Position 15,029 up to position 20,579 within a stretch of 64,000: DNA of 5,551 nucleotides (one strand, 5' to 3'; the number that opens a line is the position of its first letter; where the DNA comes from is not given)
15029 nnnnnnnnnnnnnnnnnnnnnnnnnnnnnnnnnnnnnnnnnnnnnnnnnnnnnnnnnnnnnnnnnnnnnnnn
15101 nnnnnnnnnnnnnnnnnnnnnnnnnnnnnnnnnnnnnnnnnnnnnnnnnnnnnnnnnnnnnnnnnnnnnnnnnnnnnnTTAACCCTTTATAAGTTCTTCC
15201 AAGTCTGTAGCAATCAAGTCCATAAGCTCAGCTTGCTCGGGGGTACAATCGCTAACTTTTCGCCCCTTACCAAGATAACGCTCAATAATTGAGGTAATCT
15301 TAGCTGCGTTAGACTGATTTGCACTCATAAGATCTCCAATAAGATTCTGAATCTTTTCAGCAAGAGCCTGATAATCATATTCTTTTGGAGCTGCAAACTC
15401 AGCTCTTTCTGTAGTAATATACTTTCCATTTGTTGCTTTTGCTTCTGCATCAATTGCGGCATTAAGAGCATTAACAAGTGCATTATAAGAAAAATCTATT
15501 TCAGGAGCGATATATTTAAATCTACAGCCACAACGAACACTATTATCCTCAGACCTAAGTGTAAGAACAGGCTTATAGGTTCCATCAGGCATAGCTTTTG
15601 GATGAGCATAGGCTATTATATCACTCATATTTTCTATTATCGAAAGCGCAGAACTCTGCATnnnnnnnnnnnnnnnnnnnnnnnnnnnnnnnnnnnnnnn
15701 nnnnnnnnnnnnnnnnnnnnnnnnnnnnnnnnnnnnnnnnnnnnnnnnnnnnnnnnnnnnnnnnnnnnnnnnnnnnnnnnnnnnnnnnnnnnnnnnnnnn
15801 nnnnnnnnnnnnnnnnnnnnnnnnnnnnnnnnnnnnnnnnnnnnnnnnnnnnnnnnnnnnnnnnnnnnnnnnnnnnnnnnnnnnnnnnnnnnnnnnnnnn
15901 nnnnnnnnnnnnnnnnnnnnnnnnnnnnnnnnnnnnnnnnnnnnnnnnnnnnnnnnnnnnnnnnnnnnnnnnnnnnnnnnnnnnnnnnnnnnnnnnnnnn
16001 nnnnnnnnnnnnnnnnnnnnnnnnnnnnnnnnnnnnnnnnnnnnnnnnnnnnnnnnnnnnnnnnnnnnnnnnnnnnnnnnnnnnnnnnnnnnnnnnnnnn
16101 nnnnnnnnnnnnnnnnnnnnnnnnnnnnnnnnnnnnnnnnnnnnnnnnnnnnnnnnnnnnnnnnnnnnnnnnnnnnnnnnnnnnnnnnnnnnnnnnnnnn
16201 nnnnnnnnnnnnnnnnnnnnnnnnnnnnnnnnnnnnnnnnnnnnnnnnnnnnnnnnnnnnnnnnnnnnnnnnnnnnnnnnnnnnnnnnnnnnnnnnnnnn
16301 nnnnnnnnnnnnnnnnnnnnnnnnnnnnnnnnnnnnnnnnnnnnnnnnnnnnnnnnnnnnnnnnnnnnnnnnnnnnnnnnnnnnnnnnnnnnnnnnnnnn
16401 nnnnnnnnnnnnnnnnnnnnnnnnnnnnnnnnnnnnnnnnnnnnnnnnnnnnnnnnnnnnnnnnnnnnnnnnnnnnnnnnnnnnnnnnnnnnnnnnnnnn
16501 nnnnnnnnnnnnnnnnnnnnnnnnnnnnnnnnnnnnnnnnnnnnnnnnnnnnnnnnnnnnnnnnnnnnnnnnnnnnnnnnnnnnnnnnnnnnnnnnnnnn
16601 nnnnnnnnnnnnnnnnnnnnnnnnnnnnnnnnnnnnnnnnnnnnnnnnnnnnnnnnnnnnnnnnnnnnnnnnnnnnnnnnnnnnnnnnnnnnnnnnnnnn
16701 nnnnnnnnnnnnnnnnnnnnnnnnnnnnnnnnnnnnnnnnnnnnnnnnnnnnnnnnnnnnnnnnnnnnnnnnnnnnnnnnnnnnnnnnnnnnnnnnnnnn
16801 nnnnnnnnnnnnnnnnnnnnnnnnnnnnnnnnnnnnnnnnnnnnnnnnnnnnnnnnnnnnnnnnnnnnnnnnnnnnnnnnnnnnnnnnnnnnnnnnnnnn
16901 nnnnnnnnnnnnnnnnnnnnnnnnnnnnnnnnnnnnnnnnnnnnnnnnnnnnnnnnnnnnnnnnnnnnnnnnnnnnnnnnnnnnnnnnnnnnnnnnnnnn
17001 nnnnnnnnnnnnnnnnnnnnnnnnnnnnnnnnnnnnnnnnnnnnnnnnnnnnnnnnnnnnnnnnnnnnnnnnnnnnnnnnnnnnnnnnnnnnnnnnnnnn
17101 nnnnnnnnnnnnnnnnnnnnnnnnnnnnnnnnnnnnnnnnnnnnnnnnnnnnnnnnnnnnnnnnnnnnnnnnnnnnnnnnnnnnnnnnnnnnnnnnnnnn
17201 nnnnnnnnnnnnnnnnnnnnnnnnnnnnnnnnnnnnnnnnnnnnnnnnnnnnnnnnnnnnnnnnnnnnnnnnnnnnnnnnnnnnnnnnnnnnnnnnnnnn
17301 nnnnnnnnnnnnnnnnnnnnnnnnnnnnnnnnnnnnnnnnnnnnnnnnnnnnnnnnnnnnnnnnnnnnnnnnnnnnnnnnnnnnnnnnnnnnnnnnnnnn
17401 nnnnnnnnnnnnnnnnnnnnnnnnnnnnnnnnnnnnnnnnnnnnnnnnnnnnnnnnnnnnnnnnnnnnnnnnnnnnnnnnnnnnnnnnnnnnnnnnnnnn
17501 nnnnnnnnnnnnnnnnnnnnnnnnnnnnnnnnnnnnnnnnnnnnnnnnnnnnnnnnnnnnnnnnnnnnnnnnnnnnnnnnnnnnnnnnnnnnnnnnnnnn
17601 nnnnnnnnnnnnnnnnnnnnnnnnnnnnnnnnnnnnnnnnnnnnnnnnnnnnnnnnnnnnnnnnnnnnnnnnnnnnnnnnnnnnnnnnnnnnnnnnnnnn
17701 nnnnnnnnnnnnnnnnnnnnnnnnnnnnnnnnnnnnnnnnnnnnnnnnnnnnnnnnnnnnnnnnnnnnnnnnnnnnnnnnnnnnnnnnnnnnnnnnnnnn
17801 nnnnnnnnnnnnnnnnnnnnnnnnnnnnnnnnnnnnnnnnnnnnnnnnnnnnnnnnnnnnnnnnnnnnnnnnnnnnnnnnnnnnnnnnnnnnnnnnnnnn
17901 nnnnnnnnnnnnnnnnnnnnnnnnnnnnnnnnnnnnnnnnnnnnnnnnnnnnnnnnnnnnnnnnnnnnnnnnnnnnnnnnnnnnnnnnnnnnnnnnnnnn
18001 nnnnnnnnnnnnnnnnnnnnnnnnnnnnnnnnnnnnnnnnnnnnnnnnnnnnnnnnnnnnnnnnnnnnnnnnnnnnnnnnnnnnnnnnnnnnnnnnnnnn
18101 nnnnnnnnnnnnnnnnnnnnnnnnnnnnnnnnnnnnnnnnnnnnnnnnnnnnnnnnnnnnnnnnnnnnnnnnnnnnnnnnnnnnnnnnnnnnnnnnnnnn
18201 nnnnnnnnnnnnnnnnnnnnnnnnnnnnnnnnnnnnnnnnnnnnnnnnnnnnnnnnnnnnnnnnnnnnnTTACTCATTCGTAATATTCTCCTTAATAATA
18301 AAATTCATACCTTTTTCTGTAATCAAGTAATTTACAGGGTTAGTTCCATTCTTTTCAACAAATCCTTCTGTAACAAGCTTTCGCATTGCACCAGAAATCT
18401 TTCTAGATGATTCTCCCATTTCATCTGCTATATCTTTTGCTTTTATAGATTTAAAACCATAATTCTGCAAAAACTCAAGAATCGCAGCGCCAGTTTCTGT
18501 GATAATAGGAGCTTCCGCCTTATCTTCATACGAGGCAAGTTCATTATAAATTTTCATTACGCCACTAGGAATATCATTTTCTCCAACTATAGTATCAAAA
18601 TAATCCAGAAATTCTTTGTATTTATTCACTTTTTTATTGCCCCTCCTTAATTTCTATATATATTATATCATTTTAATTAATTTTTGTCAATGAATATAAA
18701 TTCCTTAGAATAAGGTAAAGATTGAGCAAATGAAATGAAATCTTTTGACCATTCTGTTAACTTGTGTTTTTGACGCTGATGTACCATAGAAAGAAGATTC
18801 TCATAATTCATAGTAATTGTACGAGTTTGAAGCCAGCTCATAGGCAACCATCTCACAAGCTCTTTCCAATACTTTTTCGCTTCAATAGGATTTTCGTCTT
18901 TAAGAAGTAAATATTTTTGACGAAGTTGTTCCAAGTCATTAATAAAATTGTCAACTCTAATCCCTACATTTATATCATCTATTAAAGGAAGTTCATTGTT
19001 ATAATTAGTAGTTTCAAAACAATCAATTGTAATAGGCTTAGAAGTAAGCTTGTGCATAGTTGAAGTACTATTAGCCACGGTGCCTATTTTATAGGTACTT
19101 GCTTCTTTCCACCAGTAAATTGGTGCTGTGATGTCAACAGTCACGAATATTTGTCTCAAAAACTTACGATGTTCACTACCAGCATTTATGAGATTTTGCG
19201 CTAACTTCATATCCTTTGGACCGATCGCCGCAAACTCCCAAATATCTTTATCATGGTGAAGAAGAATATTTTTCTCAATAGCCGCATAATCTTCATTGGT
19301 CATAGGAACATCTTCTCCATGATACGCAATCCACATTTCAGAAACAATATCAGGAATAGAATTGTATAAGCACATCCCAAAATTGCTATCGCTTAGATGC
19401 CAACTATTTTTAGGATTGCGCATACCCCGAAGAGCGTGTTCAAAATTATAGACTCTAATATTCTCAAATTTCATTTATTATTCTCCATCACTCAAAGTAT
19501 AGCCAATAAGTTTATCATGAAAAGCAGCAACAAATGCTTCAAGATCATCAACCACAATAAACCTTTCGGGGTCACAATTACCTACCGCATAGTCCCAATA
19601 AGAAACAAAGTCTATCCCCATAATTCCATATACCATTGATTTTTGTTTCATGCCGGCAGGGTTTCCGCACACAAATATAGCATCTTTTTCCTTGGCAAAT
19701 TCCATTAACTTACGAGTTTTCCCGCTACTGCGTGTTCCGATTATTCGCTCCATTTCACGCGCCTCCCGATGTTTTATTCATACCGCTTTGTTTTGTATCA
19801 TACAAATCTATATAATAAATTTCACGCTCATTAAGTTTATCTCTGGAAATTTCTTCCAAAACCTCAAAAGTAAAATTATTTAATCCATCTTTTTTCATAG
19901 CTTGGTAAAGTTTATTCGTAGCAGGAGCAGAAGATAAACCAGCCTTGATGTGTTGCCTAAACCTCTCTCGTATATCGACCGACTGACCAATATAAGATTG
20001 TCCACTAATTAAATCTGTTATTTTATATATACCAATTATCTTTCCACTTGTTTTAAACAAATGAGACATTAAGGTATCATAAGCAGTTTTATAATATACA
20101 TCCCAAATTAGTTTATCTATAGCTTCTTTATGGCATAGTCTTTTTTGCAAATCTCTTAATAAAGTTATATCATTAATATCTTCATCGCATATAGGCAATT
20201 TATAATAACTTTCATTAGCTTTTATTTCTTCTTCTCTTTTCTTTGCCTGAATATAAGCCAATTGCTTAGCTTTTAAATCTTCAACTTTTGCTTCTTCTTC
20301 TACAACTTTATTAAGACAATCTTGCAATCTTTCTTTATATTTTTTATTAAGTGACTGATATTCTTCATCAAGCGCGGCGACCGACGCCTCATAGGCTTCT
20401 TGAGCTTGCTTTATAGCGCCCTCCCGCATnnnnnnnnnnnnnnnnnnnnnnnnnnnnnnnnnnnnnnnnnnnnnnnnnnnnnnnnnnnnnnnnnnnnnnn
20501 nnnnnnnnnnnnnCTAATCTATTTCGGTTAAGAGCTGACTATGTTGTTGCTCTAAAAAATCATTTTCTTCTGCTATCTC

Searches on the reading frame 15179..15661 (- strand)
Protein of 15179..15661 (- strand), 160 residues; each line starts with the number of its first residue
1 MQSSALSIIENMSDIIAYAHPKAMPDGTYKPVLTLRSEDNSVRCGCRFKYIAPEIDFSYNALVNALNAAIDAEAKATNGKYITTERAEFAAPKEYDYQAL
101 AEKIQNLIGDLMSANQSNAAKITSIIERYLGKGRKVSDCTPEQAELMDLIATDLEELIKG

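Call 52: search_protein_families(library=phrogs, max_evalue=0.001, proteins=[window:15179-15661:-])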
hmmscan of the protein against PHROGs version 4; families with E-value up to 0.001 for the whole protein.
window:15179-15661:- (160 aa): 1 family
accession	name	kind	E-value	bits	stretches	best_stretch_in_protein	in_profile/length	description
phrog_124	-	DNA, RNA and nucleotide metabolism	8.9e-08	32.9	1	3-151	190-322/382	Sak4-like ssDNA annealing protein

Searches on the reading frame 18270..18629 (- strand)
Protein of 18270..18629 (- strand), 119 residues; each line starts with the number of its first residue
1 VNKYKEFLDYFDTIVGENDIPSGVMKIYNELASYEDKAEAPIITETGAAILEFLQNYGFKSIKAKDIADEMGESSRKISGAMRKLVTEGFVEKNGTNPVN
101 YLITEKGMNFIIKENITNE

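Call 52: search_protein_families(library=phrogs, max_evalue=0.001, proteins=[window:18270-18629:-])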
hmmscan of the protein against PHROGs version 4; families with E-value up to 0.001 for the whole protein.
window:18270-18629:- (119 aa): 6 families
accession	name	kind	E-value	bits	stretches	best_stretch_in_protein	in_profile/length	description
phrog_2440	-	transcription regulation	5.8e-08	33.7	1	36-110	19-94/126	transcriptional regulator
phrog_3502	-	unknown function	1.1e-05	26.4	1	28-106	34-116/131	-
phrog_1368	-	transcription regulation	6.4e-05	23.7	1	50-97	16-61/101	transcriptional regulator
phrog_12156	-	DNA, RNA and nucleotide metabolism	0.00036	20.3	1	40-103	418-480/485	DNA helicase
phrog_142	-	moron, auxiliary metabolic gene and host takeover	0.00044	21.3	1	47-109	14-76/116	Ren-like exclusion protein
phrog_1687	-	transcription regulation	0.00081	20.4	1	44-101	65-122/162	MarR family transcrition regulator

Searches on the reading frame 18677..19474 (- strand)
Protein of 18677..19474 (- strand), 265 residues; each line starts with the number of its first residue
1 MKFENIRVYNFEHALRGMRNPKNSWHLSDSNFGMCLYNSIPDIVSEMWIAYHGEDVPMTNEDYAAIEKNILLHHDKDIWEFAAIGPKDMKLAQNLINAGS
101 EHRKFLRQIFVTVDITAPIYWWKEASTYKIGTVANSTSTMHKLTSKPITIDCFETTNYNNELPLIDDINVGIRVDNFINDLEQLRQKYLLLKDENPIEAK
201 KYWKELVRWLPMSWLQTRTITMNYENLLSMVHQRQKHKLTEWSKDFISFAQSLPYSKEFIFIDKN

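Call 52: search_protein_families(library=phrogs, max_evalue=0.001, proteins=[window:18677-19474:-])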
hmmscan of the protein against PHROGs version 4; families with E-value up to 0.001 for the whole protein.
window:18677-19474:- (265 aa): 1 family
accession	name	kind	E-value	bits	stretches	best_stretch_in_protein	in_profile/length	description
phrog_6721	-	unknown function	1.1e-53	183.1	1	2-260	9-215/218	-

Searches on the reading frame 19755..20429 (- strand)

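Call 52: search_protein_families(library=phrogs, max_evalue=0.001, proteins=[window:19755-20429:-])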
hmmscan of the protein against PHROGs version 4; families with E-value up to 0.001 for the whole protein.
window:19755-20429:- (224 aa): 6 families
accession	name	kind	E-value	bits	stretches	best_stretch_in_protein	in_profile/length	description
phrog_314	-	DNA, RNA and nucleotide metabolism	4.9e-23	82.9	1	130-223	177-266/574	homing endonuclease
phrog_7168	-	DNA, RNA and nucleotide metabolism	2.4e-22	80.7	1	133-223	3-97/284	homing endonuclease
phrog_5123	-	DNA, RNA and nucleotide metabolism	1.1e-18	68.6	1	132-223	2-92/152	homing endonuclease with GIY-YIG motif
phrog_19446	-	DNA, RNA and nucleotide metabolism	1.2e-09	39.1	1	133-207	3-76/254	homing endonuclease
phrog_26160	-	unknown function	0.00029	21.1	1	131-219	182-277/278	-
phrog_19106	-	unknown function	0.00092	20.2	1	133-223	33-125/197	-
